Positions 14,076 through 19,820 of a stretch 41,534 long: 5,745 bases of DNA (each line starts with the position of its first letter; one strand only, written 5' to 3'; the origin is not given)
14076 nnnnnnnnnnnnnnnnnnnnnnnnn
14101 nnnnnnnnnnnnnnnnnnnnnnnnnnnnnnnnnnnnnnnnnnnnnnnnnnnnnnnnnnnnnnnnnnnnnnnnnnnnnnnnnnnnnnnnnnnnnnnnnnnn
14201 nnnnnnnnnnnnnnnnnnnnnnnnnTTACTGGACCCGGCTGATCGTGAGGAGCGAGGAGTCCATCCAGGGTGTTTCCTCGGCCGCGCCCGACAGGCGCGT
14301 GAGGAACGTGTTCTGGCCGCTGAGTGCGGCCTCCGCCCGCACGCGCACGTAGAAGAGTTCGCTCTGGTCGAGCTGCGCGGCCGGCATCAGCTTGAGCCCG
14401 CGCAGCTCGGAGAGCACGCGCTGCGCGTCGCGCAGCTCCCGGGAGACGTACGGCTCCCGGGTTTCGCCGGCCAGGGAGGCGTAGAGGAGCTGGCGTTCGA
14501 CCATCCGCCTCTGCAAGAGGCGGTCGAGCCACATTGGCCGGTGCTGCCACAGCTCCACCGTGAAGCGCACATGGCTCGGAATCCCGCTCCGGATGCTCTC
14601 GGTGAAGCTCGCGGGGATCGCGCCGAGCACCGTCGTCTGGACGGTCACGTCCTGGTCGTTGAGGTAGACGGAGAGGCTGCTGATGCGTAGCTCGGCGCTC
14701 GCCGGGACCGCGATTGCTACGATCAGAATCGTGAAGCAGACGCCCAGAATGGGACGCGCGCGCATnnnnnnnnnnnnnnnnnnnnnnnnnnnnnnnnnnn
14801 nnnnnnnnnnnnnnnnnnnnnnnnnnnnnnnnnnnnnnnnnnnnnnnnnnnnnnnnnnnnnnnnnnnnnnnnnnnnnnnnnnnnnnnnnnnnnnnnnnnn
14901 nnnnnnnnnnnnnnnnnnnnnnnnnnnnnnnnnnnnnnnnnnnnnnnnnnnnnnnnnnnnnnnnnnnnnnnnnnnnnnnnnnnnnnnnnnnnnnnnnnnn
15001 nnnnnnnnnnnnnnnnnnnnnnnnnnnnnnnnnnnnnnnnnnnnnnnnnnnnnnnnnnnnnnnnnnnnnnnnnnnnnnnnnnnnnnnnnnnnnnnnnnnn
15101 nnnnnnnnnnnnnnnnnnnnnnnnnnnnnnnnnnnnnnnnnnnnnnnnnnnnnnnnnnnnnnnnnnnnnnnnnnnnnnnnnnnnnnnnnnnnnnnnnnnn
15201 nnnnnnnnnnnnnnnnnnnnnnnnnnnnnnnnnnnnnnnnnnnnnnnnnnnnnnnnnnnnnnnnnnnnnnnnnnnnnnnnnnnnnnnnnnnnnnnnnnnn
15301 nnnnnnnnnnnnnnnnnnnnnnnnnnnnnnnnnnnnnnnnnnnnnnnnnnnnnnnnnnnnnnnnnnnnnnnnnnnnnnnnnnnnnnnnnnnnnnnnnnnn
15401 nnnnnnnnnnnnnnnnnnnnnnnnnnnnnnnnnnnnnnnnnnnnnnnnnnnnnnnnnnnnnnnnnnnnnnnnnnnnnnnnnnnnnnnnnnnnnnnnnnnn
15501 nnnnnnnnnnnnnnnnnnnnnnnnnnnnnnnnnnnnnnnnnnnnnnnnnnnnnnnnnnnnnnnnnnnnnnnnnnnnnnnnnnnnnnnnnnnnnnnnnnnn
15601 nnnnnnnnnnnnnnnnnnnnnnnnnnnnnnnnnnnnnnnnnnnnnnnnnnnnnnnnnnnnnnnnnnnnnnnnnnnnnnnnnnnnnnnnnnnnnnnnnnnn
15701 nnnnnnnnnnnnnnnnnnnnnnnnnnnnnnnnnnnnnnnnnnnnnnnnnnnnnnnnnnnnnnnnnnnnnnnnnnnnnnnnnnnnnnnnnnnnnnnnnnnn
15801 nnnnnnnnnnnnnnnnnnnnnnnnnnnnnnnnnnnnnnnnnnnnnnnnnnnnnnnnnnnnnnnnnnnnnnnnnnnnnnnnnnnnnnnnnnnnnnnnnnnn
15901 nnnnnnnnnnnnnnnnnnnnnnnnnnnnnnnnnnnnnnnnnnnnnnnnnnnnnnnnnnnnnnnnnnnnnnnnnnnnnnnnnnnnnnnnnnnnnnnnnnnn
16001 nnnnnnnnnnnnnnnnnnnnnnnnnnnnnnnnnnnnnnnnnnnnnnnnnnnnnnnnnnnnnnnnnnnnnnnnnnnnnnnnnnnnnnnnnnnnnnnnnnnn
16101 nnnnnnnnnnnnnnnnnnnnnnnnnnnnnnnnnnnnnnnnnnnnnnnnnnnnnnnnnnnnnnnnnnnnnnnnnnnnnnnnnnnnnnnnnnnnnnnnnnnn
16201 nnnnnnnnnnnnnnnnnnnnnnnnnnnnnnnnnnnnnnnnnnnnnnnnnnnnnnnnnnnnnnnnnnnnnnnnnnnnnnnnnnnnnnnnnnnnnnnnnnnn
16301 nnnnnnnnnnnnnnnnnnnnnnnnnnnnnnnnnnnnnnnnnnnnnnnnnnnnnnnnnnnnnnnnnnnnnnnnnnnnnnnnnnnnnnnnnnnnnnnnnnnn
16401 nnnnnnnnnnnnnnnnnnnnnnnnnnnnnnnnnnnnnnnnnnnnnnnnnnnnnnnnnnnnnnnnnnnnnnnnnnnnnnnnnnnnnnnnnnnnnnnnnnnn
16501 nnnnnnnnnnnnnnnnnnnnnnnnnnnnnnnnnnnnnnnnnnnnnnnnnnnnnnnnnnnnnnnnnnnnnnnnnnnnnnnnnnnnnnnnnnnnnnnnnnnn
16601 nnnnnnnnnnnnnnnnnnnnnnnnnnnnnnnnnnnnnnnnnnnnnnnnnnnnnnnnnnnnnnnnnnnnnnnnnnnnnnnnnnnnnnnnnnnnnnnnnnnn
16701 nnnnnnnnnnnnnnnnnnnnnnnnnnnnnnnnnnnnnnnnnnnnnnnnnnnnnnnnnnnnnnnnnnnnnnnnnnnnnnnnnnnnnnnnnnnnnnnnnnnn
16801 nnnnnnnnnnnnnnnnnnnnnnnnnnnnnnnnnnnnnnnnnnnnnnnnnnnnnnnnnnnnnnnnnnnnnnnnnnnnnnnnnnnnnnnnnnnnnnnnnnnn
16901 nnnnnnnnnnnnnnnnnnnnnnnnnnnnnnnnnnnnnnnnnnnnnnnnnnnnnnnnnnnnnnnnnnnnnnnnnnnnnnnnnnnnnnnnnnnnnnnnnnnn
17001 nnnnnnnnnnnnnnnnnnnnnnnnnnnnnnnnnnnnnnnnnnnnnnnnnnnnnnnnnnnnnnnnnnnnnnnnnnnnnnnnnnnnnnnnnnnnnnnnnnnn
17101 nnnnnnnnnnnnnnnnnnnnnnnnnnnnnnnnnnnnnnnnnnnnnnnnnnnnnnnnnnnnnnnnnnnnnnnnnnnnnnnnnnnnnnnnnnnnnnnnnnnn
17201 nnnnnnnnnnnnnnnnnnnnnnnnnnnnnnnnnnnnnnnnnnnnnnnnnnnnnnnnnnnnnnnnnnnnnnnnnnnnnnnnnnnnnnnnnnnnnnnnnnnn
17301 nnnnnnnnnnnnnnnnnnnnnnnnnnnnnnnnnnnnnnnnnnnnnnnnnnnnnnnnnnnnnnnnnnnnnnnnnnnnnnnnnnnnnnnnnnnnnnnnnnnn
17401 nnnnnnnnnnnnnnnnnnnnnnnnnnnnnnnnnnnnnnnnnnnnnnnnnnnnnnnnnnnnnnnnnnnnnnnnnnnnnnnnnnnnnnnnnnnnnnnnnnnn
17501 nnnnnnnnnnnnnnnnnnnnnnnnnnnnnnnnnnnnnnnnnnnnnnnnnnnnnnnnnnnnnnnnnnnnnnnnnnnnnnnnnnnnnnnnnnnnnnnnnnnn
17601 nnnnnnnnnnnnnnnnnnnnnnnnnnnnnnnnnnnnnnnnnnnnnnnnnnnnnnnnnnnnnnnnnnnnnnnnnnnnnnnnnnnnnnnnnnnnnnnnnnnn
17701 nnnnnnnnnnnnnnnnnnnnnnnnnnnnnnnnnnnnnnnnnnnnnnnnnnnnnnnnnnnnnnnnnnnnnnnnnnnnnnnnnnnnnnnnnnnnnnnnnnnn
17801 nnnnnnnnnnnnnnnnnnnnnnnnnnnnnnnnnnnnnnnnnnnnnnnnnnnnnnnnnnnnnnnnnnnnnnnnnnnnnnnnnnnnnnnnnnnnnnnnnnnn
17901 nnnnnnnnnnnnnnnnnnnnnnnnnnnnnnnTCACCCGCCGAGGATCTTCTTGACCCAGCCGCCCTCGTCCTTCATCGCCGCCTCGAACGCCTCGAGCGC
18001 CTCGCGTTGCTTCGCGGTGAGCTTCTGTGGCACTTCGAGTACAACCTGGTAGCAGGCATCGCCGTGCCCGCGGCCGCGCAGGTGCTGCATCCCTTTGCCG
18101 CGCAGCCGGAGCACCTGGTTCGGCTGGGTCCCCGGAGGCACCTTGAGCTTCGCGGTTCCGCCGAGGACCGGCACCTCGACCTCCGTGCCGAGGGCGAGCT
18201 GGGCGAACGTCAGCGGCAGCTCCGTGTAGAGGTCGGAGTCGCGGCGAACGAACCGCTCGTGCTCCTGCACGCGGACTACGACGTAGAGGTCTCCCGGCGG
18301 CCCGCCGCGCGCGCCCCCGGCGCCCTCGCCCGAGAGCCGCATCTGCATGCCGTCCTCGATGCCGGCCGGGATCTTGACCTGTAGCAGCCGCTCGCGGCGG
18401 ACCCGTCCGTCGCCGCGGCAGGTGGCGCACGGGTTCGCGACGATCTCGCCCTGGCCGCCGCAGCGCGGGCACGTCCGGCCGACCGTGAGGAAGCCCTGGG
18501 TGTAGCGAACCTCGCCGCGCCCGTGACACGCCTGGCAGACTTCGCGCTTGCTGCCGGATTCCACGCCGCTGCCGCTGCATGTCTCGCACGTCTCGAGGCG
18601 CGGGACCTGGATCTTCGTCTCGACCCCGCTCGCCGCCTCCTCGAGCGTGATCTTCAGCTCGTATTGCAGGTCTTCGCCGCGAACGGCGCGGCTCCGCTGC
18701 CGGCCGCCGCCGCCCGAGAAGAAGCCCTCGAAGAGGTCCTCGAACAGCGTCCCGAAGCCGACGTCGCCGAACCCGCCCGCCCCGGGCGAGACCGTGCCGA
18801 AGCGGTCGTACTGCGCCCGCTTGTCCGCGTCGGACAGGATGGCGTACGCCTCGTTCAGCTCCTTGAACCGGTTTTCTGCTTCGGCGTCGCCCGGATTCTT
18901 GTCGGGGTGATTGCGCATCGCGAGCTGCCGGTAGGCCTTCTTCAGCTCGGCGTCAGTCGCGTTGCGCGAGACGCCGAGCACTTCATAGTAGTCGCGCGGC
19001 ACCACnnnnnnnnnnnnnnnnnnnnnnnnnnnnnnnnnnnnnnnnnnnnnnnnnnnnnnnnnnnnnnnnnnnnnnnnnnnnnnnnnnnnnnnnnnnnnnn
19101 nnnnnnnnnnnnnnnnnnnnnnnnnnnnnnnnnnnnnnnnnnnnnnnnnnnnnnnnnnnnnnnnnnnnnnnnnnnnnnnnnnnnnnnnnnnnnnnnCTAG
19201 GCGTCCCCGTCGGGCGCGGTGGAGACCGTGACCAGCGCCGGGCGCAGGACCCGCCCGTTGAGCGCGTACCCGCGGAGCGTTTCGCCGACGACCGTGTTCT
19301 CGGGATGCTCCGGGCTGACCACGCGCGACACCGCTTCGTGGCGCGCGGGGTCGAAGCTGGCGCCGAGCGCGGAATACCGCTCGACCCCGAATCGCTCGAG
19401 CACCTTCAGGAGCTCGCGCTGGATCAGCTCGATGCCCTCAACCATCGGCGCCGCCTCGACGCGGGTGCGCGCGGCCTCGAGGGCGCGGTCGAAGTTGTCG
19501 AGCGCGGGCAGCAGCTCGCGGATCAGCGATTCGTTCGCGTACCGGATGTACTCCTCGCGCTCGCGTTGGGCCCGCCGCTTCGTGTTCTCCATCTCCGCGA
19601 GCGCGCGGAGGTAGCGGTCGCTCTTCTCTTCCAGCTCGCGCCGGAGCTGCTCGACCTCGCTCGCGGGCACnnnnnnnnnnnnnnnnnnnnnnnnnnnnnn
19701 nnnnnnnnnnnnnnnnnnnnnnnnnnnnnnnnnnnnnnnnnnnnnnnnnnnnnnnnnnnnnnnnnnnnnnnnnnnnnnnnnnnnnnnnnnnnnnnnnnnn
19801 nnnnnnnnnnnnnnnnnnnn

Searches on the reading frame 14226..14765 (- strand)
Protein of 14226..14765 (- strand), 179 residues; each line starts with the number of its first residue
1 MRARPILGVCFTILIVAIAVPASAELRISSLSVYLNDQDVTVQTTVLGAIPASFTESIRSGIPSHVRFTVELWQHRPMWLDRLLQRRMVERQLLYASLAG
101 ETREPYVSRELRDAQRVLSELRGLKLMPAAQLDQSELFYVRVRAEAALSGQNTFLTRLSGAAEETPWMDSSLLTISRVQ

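Call 81: search_protein_families(library=pfam, proteins=[window:14226-14765:-], max_evalue=0.00001)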
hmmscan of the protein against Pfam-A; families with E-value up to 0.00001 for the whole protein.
window:14226-14765:- (179 aa): 1 family
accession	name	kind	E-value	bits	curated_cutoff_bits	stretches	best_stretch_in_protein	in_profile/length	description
PF14334.11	DUF4390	-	1.5e-14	54.3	27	1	24-146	2-132/161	Domain of unknown function (DUF4390)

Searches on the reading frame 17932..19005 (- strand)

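Call 81: search_protein_families(library=pfam, proteins=[window:17932-19005:-], max_evalue=0.00001)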
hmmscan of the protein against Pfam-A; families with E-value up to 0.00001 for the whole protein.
window:17932-19005:- (357 aa): 3 families
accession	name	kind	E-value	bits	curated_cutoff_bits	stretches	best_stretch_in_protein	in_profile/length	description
PF01556.23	DnaJ_C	-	7.8e-50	169.3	26.6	1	113-326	1-152/152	DnaJ C terminal domain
PF00226.36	DnaJ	-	2.6e-28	98.3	27.8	1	5-67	1-63/63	DnaJ domain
PF00684.25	DnaJ_CXXCXGXG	-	8.4e-14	52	32.7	1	140-200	1-65/65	DnaJ central domain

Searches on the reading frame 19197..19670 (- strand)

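Call 81: search_protein_families(library=pfam, proteins=[window:19197-19670:-], max_evalue=0.00001)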
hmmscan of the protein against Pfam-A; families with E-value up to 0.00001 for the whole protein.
window:19197-19670:- (157 aa): 1 family
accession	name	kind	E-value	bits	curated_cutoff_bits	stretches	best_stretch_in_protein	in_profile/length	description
PF01025.24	GrpE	-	3.1e-49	167.3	25.8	1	4-150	18-164/165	GrpE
